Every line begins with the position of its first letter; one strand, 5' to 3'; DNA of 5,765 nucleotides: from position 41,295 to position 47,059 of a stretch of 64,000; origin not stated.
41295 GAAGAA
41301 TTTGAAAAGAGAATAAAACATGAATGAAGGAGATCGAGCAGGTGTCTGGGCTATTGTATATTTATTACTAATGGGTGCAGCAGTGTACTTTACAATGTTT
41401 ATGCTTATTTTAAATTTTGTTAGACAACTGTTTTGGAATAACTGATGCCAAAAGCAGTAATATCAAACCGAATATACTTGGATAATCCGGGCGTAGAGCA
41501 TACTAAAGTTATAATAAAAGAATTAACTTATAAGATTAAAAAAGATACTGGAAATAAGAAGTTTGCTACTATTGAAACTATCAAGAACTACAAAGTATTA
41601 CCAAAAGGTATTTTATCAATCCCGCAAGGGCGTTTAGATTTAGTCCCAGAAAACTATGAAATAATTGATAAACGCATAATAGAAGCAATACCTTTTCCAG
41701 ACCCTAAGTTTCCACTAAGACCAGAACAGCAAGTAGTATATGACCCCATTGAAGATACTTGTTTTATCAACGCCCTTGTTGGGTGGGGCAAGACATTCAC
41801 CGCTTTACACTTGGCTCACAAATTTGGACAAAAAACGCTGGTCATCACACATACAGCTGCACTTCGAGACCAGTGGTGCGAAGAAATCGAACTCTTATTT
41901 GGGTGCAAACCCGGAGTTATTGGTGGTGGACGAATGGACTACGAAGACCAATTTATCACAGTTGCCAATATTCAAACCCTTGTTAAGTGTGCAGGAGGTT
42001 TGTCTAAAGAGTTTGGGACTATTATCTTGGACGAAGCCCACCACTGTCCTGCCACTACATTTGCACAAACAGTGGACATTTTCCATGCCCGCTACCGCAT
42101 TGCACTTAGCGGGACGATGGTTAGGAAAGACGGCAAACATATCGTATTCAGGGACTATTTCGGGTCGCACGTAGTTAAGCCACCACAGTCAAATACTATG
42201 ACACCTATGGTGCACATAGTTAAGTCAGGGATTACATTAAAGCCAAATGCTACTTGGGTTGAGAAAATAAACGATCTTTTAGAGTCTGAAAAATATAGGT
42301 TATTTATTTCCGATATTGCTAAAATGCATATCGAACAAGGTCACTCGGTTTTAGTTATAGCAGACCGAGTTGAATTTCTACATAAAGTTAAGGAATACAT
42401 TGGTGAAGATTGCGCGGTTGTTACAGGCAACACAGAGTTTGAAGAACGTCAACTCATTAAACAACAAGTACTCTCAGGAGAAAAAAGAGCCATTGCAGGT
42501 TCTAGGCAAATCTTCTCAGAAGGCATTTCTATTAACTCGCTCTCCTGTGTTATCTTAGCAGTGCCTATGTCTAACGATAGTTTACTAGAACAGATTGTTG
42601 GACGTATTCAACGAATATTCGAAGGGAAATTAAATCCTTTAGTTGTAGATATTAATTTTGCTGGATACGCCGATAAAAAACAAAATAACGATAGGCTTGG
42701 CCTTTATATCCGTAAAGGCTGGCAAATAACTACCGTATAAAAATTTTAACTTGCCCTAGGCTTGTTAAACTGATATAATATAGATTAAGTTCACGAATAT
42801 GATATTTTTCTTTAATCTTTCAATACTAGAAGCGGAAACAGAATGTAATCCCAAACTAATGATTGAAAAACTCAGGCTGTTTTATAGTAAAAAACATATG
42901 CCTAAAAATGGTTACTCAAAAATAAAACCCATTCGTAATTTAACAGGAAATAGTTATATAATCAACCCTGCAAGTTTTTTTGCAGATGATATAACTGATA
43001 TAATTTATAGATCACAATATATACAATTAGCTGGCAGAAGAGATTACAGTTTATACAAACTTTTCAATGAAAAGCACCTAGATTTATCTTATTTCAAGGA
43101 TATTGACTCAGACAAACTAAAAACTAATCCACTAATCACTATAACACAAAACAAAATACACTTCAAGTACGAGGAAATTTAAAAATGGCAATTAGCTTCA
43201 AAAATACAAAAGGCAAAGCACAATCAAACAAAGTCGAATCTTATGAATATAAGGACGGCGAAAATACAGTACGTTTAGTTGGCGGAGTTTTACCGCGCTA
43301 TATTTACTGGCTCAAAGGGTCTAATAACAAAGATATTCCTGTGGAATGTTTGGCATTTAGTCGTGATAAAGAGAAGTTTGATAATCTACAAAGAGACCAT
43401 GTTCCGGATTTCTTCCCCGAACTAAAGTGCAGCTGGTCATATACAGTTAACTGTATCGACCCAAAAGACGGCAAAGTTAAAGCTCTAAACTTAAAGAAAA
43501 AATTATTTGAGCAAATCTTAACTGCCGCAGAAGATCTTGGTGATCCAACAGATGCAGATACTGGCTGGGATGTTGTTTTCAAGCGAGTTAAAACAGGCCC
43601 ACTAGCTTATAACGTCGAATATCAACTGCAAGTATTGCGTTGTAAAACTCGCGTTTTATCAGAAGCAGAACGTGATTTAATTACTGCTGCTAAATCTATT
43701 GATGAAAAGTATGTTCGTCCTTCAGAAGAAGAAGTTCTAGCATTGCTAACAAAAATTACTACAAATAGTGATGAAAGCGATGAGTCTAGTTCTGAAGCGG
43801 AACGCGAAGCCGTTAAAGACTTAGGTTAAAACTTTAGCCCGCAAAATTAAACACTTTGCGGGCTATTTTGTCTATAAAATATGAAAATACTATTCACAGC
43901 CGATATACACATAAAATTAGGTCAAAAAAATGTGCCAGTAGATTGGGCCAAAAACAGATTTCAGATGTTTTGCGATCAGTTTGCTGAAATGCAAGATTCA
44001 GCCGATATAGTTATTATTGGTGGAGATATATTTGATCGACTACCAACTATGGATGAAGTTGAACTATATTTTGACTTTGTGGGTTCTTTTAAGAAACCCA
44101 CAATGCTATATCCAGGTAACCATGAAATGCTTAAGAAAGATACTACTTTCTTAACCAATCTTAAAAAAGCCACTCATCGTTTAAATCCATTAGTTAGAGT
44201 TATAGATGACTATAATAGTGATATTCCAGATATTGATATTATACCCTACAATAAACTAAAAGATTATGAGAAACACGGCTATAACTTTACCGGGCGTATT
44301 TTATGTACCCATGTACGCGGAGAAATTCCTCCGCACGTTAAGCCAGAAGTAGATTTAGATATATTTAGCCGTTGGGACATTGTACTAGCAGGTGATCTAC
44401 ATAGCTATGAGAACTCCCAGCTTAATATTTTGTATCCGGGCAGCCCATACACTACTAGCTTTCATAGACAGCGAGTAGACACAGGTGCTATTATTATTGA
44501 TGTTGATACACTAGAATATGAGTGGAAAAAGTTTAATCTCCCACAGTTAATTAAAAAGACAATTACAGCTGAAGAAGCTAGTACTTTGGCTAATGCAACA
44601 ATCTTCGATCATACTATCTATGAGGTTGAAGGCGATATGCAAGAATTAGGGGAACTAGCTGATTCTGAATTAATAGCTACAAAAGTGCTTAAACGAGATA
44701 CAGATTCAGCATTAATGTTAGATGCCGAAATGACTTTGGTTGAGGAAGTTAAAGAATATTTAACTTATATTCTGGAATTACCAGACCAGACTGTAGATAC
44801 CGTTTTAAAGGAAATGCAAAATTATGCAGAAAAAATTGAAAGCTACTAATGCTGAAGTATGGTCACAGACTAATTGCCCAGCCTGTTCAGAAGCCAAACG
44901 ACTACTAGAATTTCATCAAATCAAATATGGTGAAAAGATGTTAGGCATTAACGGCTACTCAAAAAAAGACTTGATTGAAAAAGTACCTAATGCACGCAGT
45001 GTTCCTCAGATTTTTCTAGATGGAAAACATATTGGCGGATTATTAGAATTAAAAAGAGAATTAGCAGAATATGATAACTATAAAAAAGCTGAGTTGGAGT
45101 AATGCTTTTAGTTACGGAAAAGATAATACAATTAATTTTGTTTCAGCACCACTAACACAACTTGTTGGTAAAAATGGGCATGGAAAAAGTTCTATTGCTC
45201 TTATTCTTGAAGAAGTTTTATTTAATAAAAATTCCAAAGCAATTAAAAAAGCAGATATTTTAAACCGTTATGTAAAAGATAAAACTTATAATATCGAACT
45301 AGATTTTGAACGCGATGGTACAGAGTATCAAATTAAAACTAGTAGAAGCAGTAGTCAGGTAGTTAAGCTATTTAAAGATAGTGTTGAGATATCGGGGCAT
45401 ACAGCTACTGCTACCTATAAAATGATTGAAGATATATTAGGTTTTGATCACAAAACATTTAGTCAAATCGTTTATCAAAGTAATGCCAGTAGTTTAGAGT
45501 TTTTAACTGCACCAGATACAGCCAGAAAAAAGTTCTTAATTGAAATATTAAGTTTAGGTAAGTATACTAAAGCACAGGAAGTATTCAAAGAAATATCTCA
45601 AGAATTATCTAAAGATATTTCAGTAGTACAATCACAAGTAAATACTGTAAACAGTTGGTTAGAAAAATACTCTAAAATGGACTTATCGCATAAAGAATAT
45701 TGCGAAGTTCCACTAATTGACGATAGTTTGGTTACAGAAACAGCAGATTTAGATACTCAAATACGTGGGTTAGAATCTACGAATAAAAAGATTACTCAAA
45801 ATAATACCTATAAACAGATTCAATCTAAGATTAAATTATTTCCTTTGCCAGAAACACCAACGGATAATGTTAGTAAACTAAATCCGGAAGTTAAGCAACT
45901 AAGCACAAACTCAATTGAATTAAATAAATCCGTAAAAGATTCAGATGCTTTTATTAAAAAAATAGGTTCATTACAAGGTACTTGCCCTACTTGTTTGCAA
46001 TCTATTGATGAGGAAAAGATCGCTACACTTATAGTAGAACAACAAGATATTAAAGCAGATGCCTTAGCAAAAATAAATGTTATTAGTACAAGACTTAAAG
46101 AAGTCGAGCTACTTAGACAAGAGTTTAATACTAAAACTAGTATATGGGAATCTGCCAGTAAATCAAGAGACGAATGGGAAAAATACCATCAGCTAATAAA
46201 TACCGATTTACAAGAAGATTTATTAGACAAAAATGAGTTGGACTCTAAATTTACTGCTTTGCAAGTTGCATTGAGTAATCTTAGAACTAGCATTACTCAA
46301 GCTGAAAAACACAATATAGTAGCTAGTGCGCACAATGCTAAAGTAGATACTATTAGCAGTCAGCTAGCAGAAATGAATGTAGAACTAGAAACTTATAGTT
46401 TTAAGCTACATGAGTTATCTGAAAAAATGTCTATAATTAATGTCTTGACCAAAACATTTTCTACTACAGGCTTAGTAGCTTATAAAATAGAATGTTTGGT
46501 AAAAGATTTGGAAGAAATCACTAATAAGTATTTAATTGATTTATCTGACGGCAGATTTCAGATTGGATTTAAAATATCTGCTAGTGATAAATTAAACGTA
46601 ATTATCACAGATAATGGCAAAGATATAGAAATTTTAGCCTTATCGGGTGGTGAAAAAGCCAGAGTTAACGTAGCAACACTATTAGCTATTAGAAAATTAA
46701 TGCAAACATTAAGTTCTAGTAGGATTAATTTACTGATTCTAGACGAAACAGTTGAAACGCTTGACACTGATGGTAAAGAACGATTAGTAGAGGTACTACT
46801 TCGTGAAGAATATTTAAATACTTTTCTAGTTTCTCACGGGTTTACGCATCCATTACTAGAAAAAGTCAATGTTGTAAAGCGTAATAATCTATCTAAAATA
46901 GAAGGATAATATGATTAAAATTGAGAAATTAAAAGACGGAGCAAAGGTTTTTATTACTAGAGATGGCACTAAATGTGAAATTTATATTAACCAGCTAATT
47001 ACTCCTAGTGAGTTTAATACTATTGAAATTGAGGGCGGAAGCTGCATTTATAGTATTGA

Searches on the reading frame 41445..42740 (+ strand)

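Call 15: search_protein_families(library=phrogs, proteins=[window:41445-42740:+], max_evalue=0.00001)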
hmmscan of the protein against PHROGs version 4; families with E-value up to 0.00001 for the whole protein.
window:41445-42740:+ (431 aa): 5 families
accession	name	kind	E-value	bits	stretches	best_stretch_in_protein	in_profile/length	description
phrog_16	-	DNA, RNA and nucleotide metabolism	2.6e-63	215.6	1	27-404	231-599/986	DNA helicase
phrog_62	-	DNA, RNA and nucleotide metabolism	4.2e-21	75.2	1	82-230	688-854/1881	DNA helicase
phrog_9690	-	DNA, RNA and nucleotide metabolism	1.4e-20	74.5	1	177-404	28-269/306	DNA helicase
phrog_16259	-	DNA, RNA and nucleotide metabolism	6.2e-10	39.8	1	107-242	136-278/330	DNA helicase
phrog_2488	-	DNA, RNA and nucleotide metabolism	5.8e-08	32.9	0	72-167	4-107/579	DNA helicase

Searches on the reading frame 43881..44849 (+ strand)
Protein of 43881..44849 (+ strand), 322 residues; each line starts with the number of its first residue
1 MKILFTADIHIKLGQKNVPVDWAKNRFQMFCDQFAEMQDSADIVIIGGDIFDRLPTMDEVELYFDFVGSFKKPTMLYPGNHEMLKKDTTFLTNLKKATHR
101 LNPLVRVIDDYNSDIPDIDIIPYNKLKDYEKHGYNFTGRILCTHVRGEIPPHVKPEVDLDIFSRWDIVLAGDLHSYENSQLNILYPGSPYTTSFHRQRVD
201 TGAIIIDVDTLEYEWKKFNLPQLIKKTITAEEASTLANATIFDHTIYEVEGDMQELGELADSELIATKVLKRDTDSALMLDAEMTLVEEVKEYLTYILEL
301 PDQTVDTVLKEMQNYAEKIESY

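Call 15: search_protein_families(library=phrogs, proteins=[window:43881-44849:+], max_evalue=0.00001)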
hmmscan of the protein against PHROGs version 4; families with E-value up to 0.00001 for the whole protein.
window:43881-44849:+ (322 aa): 2 families
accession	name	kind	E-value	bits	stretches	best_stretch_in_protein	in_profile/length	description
phrog_100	-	DNA, RNA and nucleotide metabolism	4.2e-38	132.4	1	1-316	29-379/989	SbcD-like subunit of palindrome specific endonuclease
phrog_1649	-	other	1.9e-07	31.1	1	1-97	36-119/308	metallo-phosphoesterase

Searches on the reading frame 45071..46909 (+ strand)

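Call 15: search_protein_families(library=phrogs, proteins=[window:45071-46909:+], max_evalue=0.00001)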
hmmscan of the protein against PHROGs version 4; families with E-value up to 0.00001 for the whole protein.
window:45071-46909:+ (612 aa): 2 families
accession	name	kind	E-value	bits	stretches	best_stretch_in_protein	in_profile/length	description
phrog_77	-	DNA, RNA and nucleotide metabolism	9.2e-92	310.1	1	1-611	295-953/967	SbcC-like subunit of palindrome specific endonuclease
phrog_21388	-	DNA, RNA and nucleotide metabolism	7.3e-07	30.3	1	34-113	42-123/126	exonuclease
